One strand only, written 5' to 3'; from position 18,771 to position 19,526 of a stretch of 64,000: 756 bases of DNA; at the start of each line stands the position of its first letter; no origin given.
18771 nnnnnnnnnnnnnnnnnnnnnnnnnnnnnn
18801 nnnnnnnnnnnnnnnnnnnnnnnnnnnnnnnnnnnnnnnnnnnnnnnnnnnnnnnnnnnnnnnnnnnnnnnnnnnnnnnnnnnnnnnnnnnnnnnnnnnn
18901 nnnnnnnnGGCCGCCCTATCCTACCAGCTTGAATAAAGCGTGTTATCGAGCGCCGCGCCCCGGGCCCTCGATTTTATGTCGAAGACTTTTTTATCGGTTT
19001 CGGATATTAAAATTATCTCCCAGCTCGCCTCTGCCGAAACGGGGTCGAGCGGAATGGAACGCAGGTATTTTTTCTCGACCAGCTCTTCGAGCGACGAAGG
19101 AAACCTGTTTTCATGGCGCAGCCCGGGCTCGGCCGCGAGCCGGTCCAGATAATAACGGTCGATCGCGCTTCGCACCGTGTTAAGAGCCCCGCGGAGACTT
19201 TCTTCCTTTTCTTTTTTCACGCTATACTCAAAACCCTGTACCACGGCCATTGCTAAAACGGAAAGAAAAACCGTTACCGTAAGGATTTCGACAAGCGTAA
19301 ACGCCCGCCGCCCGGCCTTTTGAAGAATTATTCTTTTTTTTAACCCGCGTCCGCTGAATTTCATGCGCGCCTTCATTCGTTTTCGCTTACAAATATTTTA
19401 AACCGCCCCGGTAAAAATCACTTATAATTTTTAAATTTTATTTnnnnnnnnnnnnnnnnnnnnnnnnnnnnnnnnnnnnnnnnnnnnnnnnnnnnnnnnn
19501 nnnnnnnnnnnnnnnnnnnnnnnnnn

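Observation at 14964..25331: Type IV pilus/T2SS-like locus with four paralogous pseudopilins, no secretin or peptidase in view, and a 1007-aa GAF-PAS hybrid kinase inside the pilin genes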

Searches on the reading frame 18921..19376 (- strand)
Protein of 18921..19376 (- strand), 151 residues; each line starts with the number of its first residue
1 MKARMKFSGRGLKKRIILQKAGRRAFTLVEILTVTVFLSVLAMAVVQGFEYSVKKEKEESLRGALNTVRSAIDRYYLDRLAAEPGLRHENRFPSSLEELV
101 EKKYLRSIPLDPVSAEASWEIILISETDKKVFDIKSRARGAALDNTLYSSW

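Call 3: search_protein_families(library=pfam, proteins=[window:18921-19376:-], max_evalue=0.1)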
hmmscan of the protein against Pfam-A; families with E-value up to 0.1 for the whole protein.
window:18921-19376:- (151 aa): 1 family
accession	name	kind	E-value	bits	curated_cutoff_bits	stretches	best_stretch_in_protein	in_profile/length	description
PF07963.17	N_methyl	-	0.06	13.4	21.2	1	22-45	3-26/27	Prokaryotic N-terminal methylation motif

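Call 4: search_protein_families(library=ncbifam, proteins=[window:18921-19376:-], max_evalue=0.1)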
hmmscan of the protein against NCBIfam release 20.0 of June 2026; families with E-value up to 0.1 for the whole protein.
window:18921-19376:- (151 aa): 7 families
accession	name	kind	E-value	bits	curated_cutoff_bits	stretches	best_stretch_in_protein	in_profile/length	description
TIGR01710.1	typeII_sec_gspG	equivalog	3e-08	33.8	88.85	1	24-136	1-114/134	type II secretion system major pseudopilin GspG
NF040999.1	pilin_ComGC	equivalog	4.1e-05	23.7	75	1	24-83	2-60/84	competence type IV pilus major pilin ComGC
NF040982.1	ComGD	equivalog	0.0099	16.3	70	1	24-58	2-35/139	competence type IV pilus minor pilin ComGD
TIGR02532.1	IV_pilin_GFxxxE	domain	0.012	15.5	16.3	1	23-46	1-24/24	prepilin-type N-terminal cleavage/methylation domain-containing protein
NF041013.1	T4P_ComGE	equivalog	0.031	14.4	49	1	24-75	4-56/83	competence type IV pilus minor pilin ComGE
TIGR01708.2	typeII_sec_gspH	equivalog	0.037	14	80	1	24-66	2-45/169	type II secretion system minor pseudopilin GspH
TIGR01225.1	hutH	equivalog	0.056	11.9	539.15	1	20-83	419-480/506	histidine ammonia-lyase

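Call 12: find_homologous_proteins(query=window:18921-19376:-, max_evalue=0.001)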
Query window:18921-19376:- (151 aa): 49 proteins with E <= 0.001 among 203 candidates.
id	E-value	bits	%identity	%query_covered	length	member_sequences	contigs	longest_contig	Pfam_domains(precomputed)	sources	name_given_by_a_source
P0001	8.9e-89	313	99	100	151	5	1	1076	-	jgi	-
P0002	8.2e-84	296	97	97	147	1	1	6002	-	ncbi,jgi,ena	-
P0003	1.5e-66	241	75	100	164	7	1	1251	-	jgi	-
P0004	6.5e-60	219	100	70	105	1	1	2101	-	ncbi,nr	ncbi:MAG TPA: hypothetical protein PKL57_17070, partial [Candidatus Wallbacteria bacterium]|nr:hypot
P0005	2.6e-58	214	68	97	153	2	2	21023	-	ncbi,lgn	-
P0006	3.9e-58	213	74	86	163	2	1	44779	-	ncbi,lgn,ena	-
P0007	7.5e-58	212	73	87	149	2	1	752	-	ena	-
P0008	3.1e-57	210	74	85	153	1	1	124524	-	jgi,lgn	jgi:general secretion pathway protein G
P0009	5.7e-57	210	66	99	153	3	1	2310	-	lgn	-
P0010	1.2e-56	209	71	87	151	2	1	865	-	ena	-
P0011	1.4e-56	208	70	87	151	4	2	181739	-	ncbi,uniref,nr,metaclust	ncbi:MAG: hypothetical protein A2008_08690 [Candidatus Wallbacteria bacterium GWC2_49_35]|uniref:Typ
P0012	2.8e-53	198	68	85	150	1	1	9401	-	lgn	-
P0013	9.8e-49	183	66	84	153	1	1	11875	-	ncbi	-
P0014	2.8e-20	91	44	85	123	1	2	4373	PF07963.18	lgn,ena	-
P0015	8.9e-17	79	39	89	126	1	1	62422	PF07963.18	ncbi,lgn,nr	ncbi:MAG: prepilin-type N-terminal cleavage/methylation domain-containing protein [Sideroxyarcus sp.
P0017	1.2e-15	76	39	85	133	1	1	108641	PF07963.18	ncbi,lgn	ncbi:MAG: type IV pilin protein [Candidatus Omnitrophota bacterium]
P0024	2.8e-13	68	41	74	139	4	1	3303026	PF07963.18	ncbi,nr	ncbi:type II secretion system protein [Cupriavidus basilensis]|nr:prepilin-type N-terminal cleavage/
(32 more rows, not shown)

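Call 14: find_encoding_contigs(protein=P0011, flank=10000, max_places=2)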
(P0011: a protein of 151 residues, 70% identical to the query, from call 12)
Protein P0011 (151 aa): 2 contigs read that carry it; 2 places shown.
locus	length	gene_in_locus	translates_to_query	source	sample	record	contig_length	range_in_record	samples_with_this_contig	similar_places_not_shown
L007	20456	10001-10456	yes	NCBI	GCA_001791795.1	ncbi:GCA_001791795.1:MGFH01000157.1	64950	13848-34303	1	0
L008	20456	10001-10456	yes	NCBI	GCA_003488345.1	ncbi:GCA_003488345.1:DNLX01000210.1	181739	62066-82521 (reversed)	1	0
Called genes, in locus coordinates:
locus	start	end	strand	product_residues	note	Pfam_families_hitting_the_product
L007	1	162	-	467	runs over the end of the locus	PF01743:PolyA_pol, PF12627:PolyA_pol_RNAbd (weak), PF13735:tRNA_NucTran2_2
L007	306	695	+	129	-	-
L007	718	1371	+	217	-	PF01965:DJ-1_PfpI (weak)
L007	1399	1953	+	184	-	-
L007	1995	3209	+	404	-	PF00686:CBM_20, PF00756:Esterase, PF12146:Hydrolase_4 (weak)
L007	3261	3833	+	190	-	PF01209:Ubie_methyltran, PF13489:Methyltransf_23, PF05175:MTS (weak), PF02390:Methyltransf_4, PF13847:Methyltransf_31, PF08241:Methyltransf_11, PF08242:Methyltransf_12, PF13649:Methyltransf_25, +4 more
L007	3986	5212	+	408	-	PF00482:T2SSF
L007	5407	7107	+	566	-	PF05157:MshEN, PF00437:T2SSE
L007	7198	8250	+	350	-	PF11104:PilM_2 (faint)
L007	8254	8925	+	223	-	-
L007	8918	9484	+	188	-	-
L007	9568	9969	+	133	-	PF07963:N_methyl (weak)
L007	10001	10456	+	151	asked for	-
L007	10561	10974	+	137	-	PF07963:N_methyl (weak)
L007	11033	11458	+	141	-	-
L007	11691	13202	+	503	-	PF02310:B12-binding, PF04055:Radical_SAM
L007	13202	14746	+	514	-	PF02310:B12-binding, PF04055:Radical_SAM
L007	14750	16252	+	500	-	PF02310:B12-binding, PF04055:Radical_SAM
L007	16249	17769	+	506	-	PF02310:B12-binding (weak), PF04055:Radical_SAM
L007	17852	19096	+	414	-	-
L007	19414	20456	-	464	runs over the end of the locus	PF00365:PFK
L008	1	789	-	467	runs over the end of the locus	PF01743:PolyA_pol, PF12627:PolyA_pol_RNAbd (weak), PF13735:tRNA_NucTran2_2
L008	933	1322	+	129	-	-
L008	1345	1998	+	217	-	PF01965:DJ-1_PfpI (weak)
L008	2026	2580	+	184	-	-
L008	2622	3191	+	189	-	-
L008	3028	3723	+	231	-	PF00756:Esterase, PF12146:Hydrolase_4 (weak)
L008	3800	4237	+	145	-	-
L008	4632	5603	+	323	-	-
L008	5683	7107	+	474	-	PF00437:T2SSE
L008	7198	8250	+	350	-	PF11104:PilM_2 (faint)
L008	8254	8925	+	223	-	-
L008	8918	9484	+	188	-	-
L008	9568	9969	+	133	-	PF07963:N_methyl (weak)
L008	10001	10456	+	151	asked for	-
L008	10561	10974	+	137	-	PF07963:N_methyl (weak)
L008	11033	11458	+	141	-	-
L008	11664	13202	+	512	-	PF02310:B12-binding, PF04055:Radical_SAM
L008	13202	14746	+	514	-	PF02310:B12-binding, PF04055:Radical_SAM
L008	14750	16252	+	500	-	PF02310:B12-binding, PF04055:Radical_SAM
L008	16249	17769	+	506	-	PF02310:B12-binding (weak), PF04055:Radical_SAM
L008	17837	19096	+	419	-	-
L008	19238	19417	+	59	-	PF00072:Response_reg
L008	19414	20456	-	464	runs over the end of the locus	PF00365:PFK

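Call 15: find_encoding_contigs(protein=P0008, flank=10000, max_places=2)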
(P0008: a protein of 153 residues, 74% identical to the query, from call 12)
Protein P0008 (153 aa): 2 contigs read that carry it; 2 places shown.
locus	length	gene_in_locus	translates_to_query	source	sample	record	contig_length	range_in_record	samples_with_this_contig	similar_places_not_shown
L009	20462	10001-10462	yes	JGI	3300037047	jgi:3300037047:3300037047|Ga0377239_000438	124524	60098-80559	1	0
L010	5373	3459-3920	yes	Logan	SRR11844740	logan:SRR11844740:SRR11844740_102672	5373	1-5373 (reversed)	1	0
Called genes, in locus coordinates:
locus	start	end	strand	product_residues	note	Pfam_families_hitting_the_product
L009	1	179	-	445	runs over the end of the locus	PF01743:PolyA_pol, PF12627:PolyA_pol_RNAbd, PF13735:tRNA_NucTran2_2 (weak)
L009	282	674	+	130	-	-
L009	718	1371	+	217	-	PF01965:DJ-1_PfpI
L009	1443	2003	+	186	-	-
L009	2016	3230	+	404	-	PF00686:CBM_20 (weak), PF00756:Esterase, PF12146:Hydrolase_4 (weak)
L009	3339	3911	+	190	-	PF01209:Ubie_methyltran, PF13489:Methyltransf_23, PF05175:MTS, PF02475:TRM5-TYW2_MTfase, PF02390:Methyltransf_4, PF13847:Methyltransf_31, PF08241:Methyltransf_11, PF08242:Methyltransf_12, +5 more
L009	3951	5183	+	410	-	PF00482:T2SSF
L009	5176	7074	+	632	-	PF05157:MshEN, PF00437:T2SSE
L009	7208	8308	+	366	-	PF11104:PilM_2 (faint)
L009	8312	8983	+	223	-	-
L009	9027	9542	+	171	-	-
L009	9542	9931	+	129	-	PF07963:N_methyl (weak)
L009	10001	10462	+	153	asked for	-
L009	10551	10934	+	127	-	PF07963:N_methyl (weak)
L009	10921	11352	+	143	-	-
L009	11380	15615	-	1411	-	PF13290:CHB_HEX_C_1 (faint), PF13620:CarboxypepD_reg (faint)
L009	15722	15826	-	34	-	-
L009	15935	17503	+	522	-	PF02310:B12-binding, PF04055:Radical_SAM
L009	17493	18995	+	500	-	PF02310:B12-binding, PF04055:Radical_SAM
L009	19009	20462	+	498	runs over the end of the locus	PF02310:B12-binding, PF04055:Radical_SAM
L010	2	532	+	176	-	?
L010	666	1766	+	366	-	PF11104:PilM_2 (faint)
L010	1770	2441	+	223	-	-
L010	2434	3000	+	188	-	-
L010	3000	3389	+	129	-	PF07963:N_methyl (weak)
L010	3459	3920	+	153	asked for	-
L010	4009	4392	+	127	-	PF07963:N_methyl (weak)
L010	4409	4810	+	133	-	-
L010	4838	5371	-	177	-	?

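Call 19: find_encoding_contigs(protein=P0006, flank=10000, max_places=2)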
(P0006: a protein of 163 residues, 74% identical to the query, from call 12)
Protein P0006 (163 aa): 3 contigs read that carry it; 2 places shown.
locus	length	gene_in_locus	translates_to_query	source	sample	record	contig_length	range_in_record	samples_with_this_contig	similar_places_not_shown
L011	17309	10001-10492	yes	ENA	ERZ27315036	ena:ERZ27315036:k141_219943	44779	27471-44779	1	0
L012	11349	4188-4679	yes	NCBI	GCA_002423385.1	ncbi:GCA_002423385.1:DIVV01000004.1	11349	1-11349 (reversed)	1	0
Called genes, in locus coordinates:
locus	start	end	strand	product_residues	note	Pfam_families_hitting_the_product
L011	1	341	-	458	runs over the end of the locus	PF01743:PolyA_pol, PF12627:PolyA_pol_RNAbd, PF13735:tRNA_NucTran2_2 (weak)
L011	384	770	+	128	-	-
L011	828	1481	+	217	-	PF01965:DJ-1_PfpI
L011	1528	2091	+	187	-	-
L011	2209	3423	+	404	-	PF00686:CBM_20 (weak), PF00756:Esterase, PF12146:Hydrolase_4 (weak)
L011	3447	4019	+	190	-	PF01209:Ubie_methyltran, PF13489:Methyltransf_23, PF05175:MTS, PF02475:TRM5-TYW2_MTfase, PF02390:Methyltransf_4, PF13847:Methyltransf_31, PF08241:Methyltransf_11, PF08242:Methyltransf_12, +6 more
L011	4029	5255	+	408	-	PF00482:T2SSF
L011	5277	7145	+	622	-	PF05157:MshEN, PF00437:T2SSE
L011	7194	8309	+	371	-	PF11104:PilM_2 (faint)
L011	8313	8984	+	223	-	-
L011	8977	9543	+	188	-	-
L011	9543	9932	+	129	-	PF07963:N_methyl (weak)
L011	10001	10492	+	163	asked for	-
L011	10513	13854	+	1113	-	PF01590:GAF, PF13185:GAF_2, PF00989:PAS (weak), PF08448:PAS_4, PF13426:PAS_9, PF00512:HisKA, PF02518:HATPase_c, PF00072:Response_reg, +1 more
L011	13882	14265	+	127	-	PF07963:N_methyl (weak)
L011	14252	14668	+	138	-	-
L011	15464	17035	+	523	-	PF02310:B12-binding, PF04055:Radical_SAM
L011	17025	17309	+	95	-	?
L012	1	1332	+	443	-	?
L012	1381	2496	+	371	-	PF11104:PilM_2 (faint)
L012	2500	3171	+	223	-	-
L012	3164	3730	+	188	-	-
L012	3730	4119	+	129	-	PF07963:N_methyl (weak)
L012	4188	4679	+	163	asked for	-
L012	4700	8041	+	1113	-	PF01590:GAF, PF13185:GAF_2, PF00989:PAS (weak), PF08448:PAS_4, PF13426:PAS_9, PF00512:HisKA, PF02518:HATPase_c, PF00072:Response_reg, +1 more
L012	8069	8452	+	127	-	PF07963:N_methyl (weak)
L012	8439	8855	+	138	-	-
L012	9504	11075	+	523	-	PF02310:B12-binding, PF04055:Radical_SAM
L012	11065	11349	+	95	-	?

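Call 20: find_encoding_contigs(protein=P0005, flank=10000, max_places=2)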
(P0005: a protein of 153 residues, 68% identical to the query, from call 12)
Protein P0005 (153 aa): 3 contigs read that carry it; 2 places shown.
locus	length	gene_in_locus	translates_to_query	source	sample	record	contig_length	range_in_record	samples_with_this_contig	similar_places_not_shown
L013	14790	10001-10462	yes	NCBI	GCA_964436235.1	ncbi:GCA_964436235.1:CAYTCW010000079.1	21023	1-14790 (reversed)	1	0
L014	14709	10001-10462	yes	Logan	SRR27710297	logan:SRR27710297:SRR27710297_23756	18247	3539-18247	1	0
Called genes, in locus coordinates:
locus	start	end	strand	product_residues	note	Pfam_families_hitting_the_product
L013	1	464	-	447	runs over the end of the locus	PF01743:PolyA_pol, PF12627:PolyA_pol_RNAbd, PF13735:tRNA_NucTran2_2 (weak)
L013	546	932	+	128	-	-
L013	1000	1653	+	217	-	PF01965:DJ-1_PfpI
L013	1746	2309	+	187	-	-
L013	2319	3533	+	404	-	PF00686:CBM_20 (weak), PF00756:Esterase, PF12146:Hydrolase_4 (weak)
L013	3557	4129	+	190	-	PF01209:Ubie_methyltran, PF13489:Methyltransf_23, PF05175:MTS, PF02390:Methyltransf_4, PF02475:TRM5-TYW2_MTfase, PF13847:Methyltransf_31, PF08241:Methyltransf_11, PF08242:Methyltransf_12, +6 more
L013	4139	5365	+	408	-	PF00482:T2SSF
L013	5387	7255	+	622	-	PF05157:MshEN, PF25199:nSTAND_NTPase5 (faint), PF00437:T2SSE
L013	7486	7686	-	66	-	-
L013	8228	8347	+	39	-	-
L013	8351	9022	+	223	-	-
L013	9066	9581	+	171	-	-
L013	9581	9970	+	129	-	PF07963:N_methyl (weak)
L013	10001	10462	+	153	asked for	-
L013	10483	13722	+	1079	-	PF01590:GAF, PF13185:GAF_2, PF00989:PAS, PF08447:PAS_3, PF08448:PAS_4, PF13426:PAS_9, PF00512:HisKA, PF02518:HATPase_c, +1 more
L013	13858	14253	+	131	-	PF07963:N_methyl (weak)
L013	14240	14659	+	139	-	-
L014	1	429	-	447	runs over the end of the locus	PF01743:PolyA_pol, PF12627:PolyA_pol_RNAbd, PF13735:tRNA_NucTran2_2 (weak)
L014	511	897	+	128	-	-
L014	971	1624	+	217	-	PF01965:DJ-1_PfpI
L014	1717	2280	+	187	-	-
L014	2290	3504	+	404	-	PF00686:CBM_20 (weak), PF00756:Esterase, PF12146:Hydrolase_4 (weak)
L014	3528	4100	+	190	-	PF01209:Ubie_methyltran, PF13489:Methyltransf_23, PF05175:MTS, PF02475:TRM5-TYW2_MTfase, PF02390:Methyltransf_4, PF13847:Methyltransf_31, PF08241:Methyltransf_11, PF08242:Methyltransf_12, +6 more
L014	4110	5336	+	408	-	PF00482:T2SSF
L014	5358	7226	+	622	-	PF05157:MshEN, PF25199:nSTAND_NTPase5 (faint), PF00437:T2SSE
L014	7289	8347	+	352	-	PF11104:PilM_2 (faint)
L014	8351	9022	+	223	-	-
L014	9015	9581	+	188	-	-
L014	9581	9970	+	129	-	PF07963:N_methyl (weak)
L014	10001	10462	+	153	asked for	-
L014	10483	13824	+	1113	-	PF01590:GAF, PF13185:GAF_2, PF00989:PAS, PF08447:PAS_3, PF08448:PAS_4, PF13426:PAS_9, PF00512:HisKA, PF02518:HATPase_c, +2 more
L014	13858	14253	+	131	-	PF07963:N_methyl (weak)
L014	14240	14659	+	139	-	-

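Call 21: find_encoding_contigs(protein=P0013, flank=10000, max_places=1)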
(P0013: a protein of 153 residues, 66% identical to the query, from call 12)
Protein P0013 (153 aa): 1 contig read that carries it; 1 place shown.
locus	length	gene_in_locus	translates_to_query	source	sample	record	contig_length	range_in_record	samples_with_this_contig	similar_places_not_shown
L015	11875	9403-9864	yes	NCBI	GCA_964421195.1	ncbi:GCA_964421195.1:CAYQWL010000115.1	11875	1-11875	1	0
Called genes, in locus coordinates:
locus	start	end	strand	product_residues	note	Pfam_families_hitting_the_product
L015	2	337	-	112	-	?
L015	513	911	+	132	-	-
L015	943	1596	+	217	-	PF01965:DJ-1_PfpI (weak)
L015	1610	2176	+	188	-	-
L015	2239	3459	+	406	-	PF00686:CBM_20 (weak), PF00756:Esterase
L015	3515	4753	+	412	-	PF00482:T2SSF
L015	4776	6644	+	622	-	PF05157:MshEN, PF00437:T2SSE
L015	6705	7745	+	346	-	PF11104:PilM_2 (faint)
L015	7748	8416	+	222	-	-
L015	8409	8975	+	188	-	-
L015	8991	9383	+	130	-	-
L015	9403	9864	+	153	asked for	-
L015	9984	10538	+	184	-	PF07963:N_methyl (weak)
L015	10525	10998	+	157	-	-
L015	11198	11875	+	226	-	?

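Call 25: find_encoding_contigs(protein=P0024, flank=10000, max_places=1)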
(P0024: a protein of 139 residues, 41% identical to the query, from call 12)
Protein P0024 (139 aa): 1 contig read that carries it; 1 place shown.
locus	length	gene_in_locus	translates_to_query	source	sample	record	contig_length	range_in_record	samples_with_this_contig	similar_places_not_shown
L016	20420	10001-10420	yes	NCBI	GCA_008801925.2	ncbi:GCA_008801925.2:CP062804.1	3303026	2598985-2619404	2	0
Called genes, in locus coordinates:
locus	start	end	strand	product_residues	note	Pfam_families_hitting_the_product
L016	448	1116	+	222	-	PF01464:SLT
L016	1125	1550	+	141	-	PF07963:N_methyl, PF08334:T2SSG, PF22434:PilW_C (weak)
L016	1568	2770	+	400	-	PF00482:T2SSF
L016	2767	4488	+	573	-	PF05157:MshEN (weak), PF00437:T2SSE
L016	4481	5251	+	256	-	-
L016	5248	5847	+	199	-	-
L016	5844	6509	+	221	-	-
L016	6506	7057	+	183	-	-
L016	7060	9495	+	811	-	PF07719:TPR_2 (faint), PF13414:TPR_11 (weak), PF03958:Secretin_N, PF00263:Secretin, PF00963:Cohesin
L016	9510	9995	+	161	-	PF07963:N_methyl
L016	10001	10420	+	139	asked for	PF07963:N_methyl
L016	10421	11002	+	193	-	-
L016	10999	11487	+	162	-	-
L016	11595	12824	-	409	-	PF18914:DUF5666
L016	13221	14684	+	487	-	PF07730:HisKA_3 (faint), PF02518:HATPase_c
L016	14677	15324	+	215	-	PF00072:Response_reg, PF00196:GerE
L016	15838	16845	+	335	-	-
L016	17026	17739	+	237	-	-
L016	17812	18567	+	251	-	-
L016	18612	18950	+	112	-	PF12833:HTH_18, PF00165:HTH_AraC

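Call 26: find_encoding_contigs(protein=P0017, flank=10000, max_places=1)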
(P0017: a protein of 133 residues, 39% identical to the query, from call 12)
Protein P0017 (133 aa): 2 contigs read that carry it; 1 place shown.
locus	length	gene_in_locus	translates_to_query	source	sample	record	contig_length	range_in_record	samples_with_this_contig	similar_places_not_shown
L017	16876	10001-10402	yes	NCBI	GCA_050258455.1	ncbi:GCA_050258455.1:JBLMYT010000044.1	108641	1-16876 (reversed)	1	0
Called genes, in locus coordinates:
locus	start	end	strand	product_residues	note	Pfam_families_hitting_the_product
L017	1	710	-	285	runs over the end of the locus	PF01370:Epimerase, PF04321:RmlD_sub_bind, PF16363:GDP_Man_Dehyd, PF02719:Polysacc_synt_2, PF07993:NAD_binding_4 (weak)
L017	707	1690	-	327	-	PF01073:3Beta_HSD (weak), PF01370:Epimerase, PF02719:Polysacc_synt_2 (faint), PF04321:RmlD_sub_bind, PF16363:GDP_Man_Dehyd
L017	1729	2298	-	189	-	PF00908:dTDP_sugar_isom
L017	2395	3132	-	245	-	PF21350:Cas6_I-A, PF01881:Cas_Cas6_C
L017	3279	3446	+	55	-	-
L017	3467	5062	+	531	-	-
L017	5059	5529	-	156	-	PF00293:NUDIX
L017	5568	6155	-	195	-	-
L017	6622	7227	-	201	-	PF01583:APS_kinase, PF13671:AAA_33 (faint)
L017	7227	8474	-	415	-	PF00266:Aminotran_5, PF01053:Cys_Met_Meta_PP (faint)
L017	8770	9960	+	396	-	PF00155:Aminotran_1_2, PF01041:DegT_DnrJ_EryC1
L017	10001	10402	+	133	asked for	PF07963:N_methyl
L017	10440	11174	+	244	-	-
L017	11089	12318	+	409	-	PF02684:LpxB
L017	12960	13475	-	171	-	-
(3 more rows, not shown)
